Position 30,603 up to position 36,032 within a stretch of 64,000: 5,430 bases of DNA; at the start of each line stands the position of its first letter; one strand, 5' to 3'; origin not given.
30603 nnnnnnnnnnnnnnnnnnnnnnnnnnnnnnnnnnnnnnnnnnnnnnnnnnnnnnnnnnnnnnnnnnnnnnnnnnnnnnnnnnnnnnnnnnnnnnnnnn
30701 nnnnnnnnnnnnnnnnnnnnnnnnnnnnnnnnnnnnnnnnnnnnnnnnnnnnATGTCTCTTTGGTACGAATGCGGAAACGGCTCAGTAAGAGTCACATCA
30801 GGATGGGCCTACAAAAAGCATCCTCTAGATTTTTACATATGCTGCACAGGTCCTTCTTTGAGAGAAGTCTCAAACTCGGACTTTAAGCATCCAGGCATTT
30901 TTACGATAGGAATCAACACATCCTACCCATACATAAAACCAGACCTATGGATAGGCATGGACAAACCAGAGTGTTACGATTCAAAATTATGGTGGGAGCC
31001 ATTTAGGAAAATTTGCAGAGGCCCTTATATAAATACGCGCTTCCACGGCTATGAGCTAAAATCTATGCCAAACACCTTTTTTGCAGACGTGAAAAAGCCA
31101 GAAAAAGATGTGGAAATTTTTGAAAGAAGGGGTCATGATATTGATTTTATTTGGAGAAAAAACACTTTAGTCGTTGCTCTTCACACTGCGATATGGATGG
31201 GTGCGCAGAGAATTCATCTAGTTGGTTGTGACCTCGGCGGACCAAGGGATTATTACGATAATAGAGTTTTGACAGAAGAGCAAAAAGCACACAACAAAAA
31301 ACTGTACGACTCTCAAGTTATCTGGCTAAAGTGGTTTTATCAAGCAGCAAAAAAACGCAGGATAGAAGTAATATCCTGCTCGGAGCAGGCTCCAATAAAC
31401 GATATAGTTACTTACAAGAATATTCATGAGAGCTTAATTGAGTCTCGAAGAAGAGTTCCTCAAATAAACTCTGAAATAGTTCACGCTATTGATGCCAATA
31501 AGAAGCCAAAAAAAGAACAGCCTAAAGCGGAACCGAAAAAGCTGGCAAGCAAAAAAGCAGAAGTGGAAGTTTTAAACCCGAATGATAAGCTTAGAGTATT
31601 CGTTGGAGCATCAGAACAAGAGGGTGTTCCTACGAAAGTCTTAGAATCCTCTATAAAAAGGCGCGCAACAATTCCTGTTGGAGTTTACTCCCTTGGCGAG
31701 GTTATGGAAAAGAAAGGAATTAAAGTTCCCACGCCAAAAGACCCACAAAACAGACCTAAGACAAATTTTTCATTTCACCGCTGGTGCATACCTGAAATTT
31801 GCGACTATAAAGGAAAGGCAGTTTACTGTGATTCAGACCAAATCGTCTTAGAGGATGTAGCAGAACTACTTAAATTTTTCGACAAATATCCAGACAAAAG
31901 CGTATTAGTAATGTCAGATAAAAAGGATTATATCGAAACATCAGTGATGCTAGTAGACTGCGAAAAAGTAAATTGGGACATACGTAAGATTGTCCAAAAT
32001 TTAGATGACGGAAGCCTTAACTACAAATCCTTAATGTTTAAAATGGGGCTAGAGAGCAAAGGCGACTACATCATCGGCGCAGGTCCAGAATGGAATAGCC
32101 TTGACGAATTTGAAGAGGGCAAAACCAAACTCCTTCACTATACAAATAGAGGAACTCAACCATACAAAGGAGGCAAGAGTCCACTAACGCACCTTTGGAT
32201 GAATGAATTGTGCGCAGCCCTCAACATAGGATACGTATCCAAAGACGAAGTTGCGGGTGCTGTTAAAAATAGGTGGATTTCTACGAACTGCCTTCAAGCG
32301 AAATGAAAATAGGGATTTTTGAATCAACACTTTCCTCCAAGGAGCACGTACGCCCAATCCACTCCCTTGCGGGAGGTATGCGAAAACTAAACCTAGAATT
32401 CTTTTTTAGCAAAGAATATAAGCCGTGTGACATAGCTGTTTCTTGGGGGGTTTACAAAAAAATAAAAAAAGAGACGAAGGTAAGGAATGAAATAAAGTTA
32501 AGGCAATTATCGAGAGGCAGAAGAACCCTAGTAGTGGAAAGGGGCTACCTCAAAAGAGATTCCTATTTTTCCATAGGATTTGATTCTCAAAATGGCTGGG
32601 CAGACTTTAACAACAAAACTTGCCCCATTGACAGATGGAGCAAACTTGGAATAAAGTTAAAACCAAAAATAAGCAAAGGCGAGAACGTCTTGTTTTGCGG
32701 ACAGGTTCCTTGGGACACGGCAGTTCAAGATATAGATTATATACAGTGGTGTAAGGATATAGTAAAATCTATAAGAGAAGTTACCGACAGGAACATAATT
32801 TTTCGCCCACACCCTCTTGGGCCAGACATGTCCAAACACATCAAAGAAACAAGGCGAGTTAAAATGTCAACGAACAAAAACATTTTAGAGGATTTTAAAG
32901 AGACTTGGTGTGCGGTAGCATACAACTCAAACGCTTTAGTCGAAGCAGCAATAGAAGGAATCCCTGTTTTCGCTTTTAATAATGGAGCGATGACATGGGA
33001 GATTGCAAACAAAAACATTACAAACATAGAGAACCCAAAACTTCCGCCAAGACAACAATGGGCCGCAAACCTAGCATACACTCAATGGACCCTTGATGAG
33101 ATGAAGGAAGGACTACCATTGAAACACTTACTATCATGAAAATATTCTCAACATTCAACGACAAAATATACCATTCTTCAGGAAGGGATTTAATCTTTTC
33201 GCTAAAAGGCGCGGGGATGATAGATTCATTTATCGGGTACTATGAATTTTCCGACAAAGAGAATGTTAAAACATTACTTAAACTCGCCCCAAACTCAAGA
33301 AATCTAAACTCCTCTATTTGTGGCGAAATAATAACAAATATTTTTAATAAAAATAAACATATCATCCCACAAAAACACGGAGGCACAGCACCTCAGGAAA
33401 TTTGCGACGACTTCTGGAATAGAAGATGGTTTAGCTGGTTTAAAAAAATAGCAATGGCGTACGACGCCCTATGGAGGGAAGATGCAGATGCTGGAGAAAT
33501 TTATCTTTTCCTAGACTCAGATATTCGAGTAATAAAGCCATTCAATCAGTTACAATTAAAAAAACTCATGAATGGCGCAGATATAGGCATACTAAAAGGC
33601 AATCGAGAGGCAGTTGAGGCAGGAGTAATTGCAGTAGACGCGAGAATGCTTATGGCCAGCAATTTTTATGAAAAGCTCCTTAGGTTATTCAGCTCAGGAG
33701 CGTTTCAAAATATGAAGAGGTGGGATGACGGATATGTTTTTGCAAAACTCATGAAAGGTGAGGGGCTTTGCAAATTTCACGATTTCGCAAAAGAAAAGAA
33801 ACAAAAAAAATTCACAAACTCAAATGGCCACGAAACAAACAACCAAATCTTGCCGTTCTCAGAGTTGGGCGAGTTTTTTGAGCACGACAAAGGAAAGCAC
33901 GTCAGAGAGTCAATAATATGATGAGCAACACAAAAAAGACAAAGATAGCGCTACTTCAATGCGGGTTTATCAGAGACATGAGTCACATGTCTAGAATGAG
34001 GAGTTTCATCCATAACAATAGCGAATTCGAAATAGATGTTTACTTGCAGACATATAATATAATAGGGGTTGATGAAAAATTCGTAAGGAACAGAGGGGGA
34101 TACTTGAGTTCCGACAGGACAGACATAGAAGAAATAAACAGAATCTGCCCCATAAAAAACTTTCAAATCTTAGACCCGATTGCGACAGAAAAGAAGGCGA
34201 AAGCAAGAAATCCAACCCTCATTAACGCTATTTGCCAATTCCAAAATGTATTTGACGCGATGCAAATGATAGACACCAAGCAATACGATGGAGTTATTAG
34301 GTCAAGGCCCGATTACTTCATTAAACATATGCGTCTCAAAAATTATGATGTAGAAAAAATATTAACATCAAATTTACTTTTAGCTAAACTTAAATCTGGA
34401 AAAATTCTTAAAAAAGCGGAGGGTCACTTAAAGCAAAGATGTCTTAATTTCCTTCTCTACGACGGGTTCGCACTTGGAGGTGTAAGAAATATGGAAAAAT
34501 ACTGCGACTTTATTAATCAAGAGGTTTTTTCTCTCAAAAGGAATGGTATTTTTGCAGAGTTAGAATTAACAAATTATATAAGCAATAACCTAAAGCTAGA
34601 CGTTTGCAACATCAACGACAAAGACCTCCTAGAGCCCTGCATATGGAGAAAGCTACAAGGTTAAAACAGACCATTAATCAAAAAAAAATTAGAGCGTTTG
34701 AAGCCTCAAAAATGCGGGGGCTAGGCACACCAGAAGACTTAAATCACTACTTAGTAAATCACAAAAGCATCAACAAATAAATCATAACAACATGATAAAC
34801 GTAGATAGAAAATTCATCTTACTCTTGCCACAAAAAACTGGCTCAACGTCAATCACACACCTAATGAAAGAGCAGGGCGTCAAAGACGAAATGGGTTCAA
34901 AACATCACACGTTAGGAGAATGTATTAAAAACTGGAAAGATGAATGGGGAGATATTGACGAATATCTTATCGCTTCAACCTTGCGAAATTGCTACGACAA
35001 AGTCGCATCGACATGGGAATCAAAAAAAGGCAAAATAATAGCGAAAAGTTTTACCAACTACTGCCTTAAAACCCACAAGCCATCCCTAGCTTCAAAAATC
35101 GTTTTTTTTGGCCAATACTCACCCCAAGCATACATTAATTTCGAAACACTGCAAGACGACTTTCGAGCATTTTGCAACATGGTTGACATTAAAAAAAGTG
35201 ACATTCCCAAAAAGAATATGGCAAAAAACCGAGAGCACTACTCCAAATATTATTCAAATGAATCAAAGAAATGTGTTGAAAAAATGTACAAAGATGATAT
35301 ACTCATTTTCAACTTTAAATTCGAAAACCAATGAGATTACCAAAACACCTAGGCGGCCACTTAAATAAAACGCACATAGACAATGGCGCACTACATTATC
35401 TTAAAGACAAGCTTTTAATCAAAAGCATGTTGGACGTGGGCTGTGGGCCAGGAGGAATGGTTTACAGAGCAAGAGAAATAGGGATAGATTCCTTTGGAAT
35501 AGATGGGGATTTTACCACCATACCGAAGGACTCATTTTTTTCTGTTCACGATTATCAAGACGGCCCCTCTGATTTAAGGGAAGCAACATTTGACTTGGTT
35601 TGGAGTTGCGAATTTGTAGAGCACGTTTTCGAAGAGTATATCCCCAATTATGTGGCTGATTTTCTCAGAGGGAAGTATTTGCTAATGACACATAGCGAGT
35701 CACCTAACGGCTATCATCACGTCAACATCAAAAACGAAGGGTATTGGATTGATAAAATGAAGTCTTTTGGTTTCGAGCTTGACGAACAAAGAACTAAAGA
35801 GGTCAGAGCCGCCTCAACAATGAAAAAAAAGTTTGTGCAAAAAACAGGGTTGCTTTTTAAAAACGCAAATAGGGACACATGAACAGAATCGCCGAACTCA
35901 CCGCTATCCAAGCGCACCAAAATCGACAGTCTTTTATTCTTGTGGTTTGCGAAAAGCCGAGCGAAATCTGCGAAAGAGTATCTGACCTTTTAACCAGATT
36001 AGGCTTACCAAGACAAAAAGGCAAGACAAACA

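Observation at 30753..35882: Second glycan island with ulosonic-acid-type transferase signatures, another sulfotransferase and a methyltransferase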

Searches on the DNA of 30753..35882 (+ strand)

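Call 5: search_dna_similar(query=window:30753-35882:+, collection=phages, mode=near, max_rows=20)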
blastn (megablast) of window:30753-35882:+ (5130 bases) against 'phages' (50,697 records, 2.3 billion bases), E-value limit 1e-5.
No match.
